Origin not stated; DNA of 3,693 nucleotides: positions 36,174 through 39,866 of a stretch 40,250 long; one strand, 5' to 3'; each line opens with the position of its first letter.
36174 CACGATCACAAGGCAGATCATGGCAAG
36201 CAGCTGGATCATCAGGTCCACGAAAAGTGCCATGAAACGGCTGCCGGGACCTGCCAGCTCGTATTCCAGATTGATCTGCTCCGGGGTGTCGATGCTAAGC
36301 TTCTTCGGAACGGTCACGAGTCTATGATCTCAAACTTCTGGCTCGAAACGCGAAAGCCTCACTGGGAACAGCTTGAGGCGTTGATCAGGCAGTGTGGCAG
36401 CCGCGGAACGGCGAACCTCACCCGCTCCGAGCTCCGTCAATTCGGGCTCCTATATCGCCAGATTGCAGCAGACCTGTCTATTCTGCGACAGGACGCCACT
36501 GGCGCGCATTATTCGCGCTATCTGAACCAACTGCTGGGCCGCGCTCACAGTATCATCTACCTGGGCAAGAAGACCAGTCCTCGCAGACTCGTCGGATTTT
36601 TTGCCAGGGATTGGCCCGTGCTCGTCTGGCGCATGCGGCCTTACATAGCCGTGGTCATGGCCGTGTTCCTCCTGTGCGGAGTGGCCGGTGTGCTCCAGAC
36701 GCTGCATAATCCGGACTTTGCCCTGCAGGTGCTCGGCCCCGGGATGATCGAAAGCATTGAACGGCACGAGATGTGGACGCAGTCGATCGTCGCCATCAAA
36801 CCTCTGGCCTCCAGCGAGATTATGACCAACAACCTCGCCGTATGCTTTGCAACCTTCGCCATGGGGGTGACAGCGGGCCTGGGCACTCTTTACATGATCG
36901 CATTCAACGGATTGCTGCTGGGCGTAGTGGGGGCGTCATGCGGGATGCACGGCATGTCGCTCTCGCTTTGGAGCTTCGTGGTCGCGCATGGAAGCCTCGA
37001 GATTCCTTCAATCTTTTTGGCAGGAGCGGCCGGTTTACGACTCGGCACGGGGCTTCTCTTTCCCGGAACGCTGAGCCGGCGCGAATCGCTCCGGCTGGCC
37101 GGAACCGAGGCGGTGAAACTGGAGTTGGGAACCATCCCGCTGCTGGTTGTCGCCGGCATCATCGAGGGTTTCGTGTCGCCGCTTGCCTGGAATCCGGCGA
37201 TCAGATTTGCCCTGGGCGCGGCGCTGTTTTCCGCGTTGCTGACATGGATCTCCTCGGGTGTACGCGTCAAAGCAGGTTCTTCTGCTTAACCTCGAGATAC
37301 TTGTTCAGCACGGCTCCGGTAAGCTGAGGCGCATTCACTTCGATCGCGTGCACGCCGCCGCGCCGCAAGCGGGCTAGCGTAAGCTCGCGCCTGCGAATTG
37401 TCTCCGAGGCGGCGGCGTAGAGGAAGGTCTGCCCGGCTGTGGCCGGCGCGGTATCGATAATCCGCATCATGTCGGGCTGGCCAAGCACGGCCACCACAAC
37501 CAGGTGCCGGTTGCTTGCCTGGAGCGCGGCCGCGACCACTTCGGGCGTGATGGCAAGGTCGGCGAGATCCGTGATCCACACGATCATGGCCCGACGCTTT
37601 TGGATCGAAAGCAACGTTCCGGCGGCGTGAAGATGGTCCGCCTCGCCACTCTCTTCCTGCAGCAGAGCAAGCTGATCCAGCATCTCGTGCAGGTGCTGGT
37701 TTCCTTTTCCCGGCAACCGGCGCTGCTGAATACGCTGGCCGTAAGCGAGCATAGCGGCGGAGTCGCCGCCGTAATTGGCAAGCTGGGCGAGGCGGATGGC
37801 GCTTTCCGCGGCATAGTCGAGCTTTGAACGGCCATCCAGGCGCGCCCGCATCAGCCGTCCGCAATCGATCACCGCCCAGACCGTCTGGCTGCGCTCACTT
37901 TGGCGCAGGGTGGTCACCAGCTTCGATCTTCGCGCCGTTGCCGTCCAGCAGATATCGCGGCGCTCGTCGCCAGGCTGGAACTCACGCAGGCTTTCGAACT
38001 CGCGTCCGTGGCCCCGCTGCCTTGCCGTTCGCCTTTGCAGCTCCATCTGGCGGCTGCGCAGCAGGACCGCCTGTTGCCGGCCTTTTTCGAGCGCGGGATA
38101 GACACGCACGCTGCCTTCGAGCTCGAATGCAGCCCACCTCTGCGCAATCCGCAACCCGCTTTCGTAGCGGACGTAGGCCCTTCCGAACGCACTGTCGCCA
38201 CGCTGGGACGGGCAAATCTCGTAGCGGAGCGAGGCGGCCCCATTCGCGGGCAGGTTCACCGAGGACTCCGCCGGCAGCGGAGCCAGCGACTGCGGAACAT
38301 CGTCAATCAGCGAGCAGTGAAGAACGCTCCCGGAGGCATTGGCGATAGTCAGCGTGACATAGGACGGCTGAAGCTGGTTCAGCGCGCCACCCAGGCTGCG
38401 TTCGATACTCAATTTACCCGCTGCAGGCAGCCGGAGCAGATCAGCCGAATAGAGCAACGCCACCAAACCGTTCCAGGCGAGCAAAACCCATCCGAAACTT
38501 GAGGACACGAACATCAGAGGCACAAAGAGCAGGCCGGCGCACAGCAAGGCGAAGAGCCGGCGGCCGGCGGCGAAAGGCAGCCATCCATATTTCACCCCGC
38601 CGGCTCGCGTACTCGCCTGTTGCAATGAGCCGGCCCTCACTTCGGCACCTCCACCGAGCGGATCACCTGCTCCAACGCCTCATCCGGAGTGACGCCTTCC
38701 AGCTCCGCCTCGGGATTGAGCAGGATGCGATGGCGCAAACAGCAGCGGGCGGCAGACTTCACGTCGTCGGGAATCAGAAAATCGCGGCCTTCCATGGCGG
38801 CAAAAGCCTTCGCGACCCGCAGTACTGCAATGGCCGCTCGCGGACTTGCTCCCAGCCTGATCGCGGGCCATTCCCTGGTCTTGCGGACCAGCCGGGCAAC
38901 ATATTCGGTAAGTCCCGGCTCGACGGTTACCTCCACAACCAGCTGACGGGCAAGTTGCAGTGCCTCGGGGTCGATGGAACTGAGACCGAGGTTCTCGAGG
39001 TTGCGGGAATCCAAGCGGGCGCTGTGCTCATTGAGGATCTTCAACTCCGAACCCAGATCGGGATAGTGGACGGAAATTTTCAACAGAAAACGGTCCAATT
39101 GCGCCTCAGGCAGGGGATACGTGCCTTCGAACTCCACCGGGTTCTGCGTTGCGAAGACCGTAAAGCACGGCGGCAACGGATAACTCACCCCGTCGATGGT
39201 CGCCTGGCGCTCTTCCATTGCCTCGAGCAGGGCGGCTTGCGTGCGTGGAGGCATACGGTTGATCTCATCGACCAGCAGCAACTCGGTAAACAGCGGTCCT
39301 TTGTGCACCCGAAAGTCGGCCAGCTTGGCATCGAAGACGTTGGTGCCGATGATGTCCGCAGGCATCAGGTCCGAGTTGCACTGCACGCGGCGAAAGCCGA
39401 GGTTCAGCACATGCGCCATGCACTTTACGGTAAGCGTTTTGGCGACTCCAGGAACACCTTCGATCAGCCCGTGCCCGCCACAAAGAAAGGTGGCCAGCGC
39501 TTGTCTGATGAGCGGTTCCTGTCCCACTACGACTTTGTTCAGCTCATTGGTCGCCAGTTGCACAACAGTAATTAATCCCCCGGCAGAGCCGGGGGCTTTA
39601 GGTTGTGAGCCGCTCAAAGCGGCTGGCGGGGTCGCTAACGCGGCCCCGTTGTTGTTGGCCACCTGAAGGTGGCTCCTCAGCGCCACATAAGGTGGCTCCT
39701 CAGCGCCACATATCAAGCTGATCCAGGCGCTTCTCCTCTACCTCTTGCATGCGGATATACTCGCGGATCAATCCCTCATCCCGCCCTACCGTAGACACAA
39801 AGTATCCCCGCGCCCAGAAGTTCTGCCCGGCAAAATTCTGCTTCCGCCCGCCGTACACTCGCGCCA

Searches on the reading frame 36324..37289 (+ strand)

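Call 46: search_protein_families(library=pfam, proteins=[window:36324-37289:+], max_evalue=0.001)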
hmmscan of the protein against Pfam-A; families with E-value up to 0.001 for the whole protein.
window:36324-37289:+ (321 aa): 1 family
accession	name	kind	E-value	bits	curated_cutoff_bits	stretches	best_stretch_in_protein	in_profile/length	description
PF01944.22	SpoIIM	-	3.5e-35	121.8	26.9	1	111-286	4-163/163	Stage II sporulation protein M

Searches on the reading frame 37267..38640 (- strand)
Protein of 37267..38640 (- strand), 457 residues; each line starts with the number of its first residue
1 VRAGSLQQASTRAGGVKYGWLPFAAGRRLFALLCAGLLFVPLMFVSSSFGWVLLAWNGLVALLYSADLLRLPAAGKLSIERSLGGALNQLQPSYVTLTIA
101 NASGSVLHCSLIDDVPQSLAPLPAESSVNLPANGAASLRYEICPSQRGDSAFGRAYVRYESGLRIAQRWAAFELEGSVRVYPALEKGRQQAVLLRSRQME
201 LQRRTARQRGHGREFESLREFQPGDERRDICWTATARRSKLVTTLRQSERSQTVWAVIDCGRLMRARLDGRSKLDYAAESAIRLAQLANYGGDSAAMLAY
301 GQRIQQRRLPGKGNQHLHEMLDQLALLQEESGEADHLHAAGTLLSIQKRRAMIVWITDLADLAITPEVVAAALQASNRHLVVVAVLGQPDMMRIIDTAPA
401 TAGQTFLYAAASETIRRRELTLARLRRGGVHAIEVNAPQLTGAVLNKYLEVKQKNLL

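Call 46: search_protein_families(library=pfam, proteins=[window:37267-38640:-], max_evalue=0.001)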
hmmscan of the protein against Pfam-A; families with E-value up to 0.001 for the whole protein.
window:37267-38640:- (457 aa): 2 families
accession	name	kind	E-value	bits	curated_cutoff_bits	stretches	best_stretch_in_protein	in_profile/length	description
PF01882.25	DUF58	-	1e-25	90.7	23.4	1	218-388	2-171/216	Protein of unknown function DUF58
PF13519.12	VWA_2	-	1.7e-05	25.8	27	1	256-358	3-105/107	von Willebrand factor type A domain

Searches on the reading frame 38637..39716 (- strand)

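Call 46: search_protein_families(library=pfam, proteins=[window:38637-39716:-], max_evalue=0.001)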
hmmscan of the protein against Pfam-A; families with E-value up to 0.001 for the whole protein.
window:38637-39716:- (359 aa): 5 families
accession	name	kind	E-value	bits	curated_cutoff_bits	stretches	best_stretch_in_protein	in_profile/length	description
PF07726.17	AAA_3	-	1.2e-57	193.8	27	1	82-212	1-131/131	ATPase family associated with various cellular activities (AAA)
PF17863.7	AAA_lid_2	-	1e-24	86.5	22.7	1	279-350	2-73/74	AAA lid domain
PF07728.20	AAA_5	-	2.4e-12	47.5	22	1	84-210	3-139/139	AAA domain (dynein-related subfamily)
PF00004.35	AAA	-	1.1e-05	26.3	21.2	1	85-196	3-114/131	ATPase family associated with various cellular activities (AAA)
PF00493.29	MCM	-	0.00019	21.1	23.3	1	84-195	61-175/224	MCM P-loop domain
